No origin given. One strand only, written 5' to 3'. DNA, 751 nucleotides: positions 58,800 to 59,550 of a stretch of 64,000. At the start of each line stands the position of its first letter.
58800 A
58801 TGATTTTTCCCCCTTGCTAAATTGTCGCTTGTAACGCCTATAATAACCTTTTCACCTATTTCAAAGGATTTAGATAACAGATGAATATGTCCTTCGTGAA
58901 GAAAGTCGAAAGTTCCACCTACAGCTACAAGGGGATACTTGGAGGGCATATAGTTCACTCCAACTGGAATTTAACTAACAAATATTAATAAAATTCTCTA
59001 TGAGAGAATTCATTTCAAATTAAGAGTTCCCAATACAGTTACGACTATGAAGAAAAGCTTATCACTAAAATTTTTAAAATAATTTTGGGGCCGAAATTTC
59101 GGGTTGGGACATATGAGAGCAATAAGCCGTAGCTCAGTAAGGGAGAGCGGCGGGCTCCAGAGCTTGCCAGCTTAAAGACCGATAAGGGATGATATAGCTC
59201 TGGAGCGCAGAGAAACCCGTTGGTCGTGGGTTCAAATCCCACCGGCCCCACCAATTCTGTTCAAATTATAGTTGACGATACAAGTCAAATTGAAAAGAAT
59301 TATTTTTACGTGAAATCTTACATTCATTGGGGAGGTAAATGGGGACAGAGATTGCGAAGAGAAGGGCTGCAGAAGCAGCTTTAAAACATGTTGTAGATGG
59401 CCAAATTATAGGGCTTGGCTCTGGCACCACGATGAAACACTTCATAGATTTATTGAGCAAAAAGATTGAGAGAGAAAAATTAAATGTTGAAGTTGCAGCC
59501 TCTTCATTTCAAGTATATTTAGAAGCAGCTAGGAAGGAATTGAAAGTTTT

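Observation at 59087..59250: tRNA-Trp(CCA) split by two introns, one inside the acceptor-stem/position-8 region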

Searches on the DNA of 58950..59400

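Call 4: search_rna_families(source=window, start=58950, end=59400, threshold=evalue, max_evalue=10, show_alignments=4)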
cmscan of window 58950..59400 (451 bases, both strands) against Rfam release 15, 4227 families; matches with E-value up to 10: 6.
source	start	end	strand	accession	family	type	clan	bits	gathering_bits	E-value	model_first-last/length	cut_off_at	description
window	59087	59253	+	RF00023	tmRNA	Gene;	CL00001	33.1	47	9e-12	1-374/374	no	transfer-messenger RNA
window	59218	59326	-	RF02194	HPnc0260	Gene; antisense;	-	27.5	59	0.93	1-156/156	no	Bacterial antisense RNA HPnc0260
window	59212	59251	-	RF04354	Plastid-ycf2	Cis-reg;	-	23.2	65.7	0.018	1-75/75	no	Plastid-ycf2 5UTR RNA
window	59188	59400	+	RF04321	tmRNA_permuted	Gene;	-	17.8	47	0.13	1-88/213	3'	permuted transfer-messenger RNA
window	59214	59242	-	RF04351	Plastid-psbl-rps4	Cis-reg;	-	15.8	68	1.5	9-51/53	no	Plastid-psbl-rps4 3UTR RNA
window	59076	59140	+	RF02248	Six3os1_3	Gene; lncRNA;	-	11.7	40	1.5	1-75/75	no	Six3os1 conserved region 3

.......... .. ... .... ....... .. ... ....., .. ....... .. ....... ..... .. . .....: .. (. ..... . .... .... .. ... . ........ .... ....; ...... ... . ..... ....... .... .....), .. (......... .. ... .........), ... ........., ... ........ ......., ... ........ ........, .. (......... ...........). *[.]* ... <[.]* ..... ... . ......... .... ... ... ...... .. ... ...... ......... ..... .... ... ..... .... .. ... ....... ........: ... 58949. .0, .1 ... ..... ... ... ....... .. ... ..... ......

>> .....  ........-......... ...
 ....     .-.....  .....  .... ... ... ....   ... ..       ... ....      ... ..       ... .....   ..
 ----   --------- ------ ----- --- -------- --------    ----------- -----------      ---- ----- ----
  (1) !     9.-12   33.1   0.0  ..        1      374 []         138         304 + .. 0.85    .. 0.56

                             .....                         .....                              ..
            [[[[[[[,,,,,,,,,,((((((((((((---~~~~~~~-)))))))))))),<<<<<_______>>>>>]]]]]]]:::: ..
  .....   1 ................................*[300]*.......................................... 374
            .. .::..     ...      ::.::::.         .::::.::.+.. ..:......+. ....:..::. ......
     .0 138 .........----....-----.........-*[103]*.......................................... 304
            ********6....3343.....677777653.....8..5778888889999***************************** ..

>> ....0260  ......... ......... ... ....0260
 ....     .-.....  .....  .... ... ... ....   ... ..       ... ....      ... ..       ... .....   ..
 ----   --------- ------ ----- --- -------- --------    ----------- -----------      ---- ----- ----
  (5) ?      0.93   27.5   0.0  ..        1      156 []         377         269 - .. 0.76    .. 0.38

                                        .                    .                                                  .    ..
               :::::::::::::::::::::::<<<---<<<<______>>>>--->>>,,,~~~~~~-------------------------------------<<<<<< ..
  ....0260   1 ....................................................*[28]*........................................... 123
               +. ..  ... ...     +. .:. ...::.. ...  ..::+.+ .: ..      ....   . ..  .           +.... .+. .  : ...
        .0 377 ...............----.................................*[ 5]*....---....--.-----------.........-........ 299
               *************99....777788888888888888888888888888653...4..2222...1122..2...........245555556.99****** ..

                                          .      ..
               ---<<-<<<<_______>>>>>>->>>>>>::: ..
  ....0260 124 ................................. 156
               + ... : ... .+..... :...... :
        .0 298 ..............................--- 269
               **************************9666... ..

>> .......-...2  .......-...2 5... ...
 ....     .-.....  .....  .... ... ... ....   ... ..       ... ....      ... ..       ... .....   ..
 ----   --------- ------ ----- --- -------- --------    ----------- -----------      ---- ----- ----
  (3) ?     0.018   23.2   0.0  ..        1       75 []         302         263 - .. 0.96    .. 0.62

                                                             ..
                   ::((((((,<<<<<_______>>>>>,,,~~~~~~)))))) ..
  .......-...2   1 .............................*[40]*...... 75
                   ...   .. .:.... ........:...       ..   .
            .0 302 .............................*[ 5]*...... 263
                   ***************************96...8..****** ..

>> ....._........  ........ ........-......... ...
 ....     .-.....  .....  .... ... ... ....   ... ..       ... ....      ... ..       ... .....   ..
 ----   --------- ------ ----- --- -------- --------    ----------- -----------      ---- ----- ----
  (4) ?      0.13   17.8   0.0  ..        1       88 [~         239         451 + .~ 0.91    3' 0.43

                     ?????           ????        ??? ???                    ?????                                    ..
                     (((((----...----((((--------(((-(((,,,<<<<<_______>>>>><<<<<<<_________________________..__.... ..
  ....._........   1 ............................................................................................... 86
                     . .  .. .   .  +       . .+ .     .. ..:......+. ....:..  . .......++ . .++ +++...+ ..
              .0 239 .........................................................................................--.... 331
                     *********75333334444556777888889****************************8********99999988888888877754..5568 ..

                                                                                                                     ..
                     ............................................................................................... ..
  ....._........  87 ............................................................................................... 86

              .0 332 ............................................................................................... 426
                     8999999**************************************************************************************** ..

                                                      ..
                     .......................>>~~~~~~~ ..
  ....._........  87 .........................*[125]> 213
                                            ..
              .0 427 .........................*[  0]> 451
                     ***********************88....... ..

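Call 8: search_rna_families(source=window, start=59100, end=59260, threshold=gathering, show_alignments=2)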
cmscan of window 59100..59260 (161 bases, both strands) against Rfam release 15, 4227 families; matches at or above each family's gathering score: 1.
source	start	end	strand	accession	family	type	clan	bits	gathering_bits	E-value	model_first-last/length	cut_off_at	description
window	59126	59246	+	RF00005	tRNA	Gene; tRNA;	CL00001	39.3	29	2.2e-07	4-67/71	no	tRNA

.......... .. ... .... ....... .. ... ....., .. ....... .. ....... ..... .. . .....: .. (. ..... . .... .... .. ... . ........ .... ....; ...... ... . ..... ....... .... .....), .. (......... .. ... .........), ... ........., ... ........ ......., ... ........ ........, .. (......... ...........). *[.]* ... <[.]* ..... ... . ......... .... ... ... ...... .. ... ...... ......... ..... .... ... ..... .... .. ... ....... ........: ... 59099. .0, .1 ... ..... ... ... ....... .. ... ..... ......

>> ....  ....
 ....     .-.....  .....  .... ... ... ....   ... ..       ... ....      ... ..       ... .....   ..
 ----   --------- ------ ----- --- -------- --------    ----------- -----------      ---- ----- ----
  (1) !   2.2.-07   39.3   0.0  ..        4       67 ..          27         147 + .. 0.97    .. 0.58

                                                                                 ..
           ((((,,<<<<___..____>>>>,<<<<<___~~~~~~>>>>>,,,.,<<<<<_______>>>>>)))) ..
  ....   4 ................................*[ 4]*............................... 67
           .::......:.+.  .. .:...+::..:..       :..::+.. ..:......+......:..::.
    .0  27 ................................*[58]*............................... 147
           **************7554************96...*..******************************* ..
